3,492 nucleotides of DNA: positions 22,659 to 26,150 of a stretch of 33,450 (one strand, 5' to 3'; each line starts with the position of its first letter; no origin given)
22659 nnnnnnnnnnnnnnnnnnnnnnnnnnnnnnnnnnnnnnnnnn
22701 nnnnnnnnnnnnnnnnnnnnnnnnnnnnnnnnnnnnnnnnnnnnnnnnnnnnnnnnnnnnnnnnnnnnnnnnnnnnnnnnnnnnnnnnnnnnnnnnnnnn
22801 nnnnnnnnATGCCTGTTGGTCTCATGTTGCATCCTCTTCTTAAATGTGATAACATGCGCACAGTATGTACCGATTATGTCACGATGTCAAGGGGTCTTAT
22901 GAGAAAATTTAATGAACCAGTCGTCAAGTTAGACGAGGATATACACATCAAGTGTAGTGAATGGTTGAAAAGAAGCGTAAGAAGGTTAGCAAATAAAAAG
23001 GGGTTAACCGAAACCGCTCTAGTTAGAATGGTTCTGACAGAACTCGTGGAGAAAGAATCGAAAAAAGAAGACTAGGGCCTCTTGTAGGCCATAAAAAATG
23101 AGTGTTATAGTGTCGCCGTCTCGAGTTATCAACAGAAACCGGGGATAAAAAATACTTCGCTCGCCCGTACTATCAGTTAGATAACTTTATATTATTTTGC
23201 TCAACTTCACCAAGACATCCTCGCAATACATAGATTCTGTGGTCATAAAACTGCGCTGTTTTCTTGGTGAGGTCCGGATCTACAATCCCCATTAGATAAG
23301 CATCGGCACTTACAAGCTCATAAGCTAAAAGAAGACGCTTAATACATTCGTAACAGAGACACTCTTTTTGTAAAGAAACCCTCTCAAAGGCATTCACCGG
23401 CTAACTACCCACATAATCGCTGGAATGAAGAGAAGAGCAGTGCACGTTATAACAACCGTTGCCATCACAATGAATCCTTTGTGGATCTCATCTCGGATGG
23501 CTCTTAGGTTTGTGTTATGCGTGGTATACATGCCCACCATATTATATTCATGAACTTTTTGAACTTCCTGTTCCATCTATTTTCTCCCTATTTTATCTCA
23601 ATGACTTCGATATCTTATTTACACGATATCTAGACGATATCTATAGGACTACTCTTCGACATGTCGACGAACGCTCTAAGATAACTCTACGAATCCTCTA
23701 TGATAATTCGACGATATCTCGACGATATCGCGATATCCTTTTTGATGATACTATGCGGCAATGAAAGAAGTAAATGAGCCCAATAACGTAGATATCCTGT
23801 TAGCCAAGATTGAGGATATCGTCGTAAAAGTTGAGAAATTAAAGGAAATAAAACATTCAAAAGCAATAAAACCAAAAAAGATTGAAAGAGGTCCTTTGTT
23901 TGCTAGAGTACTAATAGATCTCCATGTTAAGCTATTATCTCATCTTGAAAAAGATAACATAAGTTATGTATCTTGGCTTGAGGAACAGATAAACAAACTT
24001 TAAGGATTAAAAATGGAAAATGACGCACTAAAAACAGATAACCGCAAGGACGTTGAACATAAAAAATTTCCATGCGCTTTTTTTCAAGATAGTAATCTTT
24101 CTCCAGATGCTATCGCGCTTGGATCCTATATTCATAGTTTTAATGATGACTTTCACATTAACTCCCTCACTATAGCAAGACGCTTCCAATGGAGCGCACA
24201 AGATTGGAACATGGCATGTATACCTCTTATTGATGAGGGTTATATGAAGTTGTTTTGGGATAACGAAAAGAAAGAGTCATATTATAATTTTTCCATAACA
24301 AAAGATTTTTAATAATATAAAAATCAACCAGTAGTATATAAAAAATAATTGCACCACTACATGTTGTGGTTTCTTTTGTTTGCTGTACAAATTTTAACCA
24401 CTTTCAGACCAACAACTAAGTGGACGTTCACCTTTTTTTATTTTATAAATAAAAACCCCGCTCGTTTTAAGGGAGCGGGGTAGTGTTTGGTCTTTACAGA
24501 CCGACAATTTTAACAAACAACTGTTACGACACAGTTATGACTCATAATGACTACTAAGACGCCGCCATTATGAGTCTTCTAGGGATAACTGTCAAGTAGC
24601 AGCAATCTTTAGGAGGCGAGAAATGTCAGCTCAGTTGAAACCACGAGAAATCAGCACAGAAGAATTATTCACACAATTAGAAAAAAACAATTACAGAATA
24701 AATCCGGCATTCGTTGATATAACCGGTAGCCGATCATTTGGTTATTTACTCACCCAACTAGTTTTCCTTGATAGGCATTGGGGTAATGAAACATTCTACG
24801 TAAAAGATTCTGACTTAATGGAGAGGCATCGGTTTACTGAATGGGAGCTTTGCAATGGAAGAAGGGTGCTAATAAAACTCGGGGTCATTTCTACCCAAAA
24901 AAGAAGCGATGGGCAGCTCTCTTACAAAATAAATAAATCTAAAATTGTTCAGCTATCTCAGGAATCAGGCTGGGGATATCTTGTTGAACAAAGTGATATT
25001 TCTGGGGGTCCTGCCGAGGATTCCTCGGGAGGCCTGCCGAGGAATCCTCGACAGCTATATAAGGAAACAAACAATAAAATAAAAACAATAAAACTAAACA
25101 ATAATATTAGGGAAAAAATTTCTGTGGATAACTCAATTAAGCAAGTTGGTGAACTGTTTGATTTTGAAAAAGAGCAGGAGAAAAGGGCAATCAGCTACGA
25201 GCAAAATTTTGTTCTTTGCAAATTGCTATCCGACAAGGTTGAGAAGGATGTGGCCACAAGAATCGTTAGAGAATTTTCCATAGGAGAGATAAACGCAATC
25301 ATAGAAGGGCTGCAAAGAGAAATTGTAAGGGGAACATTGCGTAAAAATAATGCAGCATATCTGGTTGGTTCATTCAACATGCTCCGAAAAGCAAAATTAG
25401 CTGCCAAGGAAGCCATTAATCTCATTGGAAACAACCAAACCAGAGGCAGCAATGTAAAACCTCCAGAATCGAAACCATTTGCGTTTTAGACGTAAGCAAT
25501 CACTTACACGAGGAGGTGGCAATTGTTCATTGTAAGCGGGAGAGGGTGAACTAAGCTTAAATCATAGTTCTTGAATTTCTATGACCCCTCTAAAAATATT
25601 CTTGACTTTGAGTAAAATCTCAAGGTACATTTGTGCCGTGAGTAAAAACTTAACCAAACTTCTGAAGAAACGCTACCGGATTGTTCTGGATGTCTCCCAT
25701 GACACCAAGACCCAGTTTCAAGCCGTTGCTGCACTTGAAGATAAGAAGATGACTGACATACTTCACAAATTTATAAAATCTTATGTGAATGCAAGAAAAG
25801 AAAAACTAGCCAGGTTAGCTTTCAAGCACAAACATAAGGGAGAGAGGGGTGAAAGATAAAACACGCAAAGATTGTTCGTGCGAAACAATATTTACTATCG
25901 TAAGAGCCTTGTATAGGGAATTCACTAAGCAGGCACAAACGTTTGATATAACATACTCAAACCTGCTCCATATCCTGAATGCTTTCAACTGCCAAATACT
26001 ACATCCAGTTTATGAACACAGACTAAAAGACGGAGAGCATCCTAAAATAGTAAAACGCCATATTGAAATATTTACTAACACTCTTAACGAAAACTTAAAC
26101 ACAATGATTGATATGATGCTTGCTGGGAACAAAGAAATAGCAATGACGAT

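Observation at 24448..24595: Predicted minus-strand small RNA opposite the leader of the putative replication initiator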

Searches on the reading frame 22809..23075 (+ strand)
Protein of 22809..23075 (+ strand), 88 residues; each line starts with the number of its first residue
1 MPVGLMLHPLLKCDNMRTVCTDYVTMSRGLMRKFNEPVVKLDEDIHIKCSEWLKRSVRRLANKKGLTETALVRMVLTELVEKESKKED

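Call 9: search_protein_families(library=pfam, proteins=[window:22809-23075:+], max_evalue=0.01)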
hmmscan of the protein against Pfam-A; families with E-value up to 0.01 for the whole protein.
window:22809-23075:+ (88 aa): 1 family
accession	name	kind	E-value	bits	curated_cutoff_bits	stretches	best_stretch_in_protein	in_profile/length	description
PF12441.14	CopG_antitoxin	-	0.0091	17.2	28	0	21-78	22-78/79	CopG antitoxin of type II toxin-antitoxin system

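Call 10: search_protein_families(library=phrogs, proteins=[window:22809-23075:+], max_evalue=0.01)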
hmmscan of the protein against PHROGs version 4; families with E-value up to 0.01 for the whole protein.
window:22809-23075:+ (88 aa): 1 family
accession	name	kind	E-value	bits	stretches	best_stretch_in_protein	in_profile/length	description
phrog_582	-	transcription regulation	0.0094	17.2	1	20-87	35-102/105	Arc-like repressor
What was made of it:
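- An Arc/CopG-like ORF lies nearby at 22809-23075 (calls 9, 10).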

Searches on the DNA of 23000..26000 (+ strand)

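Call 8: search_dna_similar(query=window:23000-26000:+, collection=phages, mode=distant, max_rows=30)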
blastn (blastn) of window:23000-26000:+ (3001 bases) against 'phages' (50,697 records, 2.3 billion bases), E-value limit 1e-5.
No match.
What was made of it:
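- On lambda oop RNA: There is no DNA match to any phage record (call 8).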

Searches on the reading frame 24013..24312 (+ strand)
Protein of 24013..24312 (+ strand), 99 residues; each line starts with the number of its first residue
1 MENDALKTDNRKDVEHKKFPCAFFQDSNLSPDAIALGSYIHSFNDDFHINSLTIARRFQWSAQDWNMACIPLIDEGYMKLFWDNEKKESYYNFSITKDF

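Call 9: search_protein_families(library=pfam, proteins=[window:24013-24312:+], max_evalue=0.01)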
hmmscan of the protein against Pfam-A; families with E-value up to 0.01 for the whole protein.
window:24013-24312:+ (99 aa): 0 families

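Call 10: search_protein_families(library=phrogs, proteins=[window:24013-24312:+], max_evalue=0.01)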
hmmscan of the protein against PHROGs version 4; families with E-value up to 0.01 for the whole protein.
window:24013-24312:+ (99 aa): 3 families
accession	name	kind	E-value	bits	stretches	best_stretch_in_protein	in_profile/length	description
phrog_186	-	DNA, RNA and nucleotide metabolism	2.5e-05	25.1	1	9-91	15-107/308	DnaD-like helicase loader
phrog_4221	-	DNA, RNA and nucleotide metabolism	0.0004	20.8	1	22-90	19-87/325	replication initiation protein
phrog_18223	-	unknown function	0.005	17.7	1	19-78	23-84/158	-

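Call 38: list_cluster_members(proteins=[P0001, window:24013-24312:+, window:23761-24003:+])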
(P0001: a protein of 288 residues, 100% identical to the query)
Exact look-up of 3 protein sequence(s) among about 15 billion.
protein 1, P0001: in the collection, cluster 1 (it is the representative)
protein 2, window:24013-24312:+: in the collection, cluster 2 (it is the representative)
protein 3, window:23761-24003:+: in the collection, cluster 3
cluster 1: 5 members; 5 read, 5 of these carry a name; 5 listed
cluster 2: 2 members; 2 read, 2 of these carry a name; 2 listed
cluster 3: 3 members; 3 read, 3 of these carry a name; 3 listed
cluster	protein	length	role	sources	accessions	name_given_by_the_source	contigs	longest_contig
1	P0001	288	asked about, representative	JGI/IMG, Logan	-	hypothetical protein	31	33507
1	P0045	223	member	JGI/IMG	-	hypothetical protein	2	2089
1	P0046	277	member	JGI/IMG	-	hypothetical protein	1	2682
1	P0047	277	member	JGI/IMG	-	hypothetical protein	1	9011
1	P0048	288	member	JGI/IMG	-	hypothetical protein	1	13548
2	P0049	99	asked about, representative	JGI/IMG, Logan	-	hypothetical protein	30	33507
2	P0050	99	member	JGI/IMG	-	hypothetical protein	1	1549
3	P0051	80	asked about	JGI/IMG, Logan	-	hypothetical protein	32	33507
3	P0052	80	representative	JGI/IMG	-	hypothetical protein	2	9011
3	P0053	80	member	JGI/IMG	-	hypothetical protein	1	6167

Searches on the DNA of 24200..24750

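Call 5: search_rna_families(source=window, start=24200, end=24750, threshold=evalue, max_evalue=10)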
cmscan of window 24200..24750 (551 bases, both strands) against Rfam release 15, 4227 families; matches with E-value up to 10: 9.
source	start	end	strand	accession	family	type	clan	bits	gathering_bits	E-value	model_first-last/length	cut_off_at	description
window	24444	24541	-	RF04312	trpB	Cis-reg;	-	23.1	59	0.74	1-107/107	no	trpB ncRNA motif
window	24415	24491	+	RF02064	STnc370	Gene; sRNA;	-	21.2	54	3.4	1-71/71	no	Enterobacterial sRNA STnc370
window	24448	24525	-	RF00513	Trp_leader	Cis-reg; leader;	-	19.9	41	0.18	1-100/100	no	Tryptophan operon leader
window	24442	24533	-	RF00121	MicC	Gene; sRNA;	-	17.2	90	6.6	1-123/123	no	MicC RNA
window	24371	24484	+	RF01820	RsaE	Gene; sRNA;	-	15.9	79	5.1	1-112/112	no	RNA Staph. aureus E (RoxS)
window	24447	24480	-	RF02401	ClpQY_promoter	Cis-reg;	-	15.5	42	0.69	1-28/57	no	ClpQY promoter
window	24451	24497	-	RF01813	rdlD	Gene; antitoxin;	-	13.3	50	9.7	1-66/66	no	rdlD antitoxin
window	24379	24469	-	RF02081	STnc550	Gene; sRNA;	-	12.1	48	1.6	213-304/388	no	Enterobacterial sRNA STnc550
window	24227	24267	+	RF01304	sR5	Gene; snRNA; snoRNA; CD-box;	-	10.9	40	7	1-53/53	no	Small nucleolar RNA sR5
